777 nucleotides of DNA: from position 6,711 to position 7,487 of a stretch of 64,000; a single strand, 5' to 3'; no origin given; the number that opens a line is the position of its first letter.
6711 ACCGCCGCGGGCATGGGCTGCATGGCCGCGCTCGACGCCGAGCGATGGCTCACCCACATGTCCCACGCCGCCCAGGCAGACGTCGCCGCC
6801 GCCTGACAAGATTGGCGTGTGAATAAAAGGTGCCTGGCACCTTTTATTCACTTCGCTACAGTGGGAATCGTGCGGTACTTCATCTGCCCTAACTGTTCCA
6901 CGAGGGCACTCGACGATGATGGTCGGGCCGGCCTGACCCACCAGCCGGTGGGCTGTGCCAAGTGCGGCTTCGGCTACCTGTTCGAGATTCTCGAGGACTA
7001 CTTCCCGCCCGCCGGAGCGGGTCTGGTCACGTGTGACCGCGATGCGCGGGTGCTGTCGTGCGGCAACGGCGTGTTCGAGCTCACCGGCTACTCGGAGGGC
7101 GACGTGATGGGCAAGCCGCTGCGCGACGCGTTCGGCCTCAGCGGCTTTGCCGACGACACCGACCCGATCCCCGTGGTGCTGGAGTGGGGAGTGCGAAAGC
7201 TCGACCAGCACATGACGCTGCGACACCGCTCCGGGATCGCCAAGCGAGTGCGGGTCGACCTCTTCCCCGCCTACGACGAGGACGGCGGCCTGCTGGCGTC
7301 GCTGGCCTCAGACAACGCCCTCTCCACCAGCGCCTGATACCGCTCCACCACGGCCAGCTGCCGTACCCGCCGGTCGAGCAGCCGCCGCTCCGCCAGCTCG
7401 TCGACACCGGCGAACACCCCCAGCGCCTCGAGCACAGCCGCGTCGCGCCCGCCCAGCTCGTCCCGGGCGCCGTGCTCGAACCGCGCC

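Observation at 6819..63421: Six copies of a conserved AT-rich 31-33 bp palindrome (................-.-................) at gene ends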

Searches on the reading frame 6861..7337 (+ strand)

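Call 39: search_protein_families(library=pfam, proteins=[window:6861-7337:+], max_evalue=0.001)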
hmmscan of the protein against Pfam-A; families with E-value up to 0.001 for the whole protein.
window:6861-7337:+ (158 aa): 2 families
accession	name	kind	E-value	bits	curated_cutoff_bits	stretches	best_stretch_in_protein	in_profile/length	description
PF13426.13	PAS_9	-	1.5e-05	25.7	27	1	54-146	3-93/103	PAS domain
PF08448.16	PAS_4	-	0.00066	20.3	23.1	0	52-146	5-97/110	PAS fold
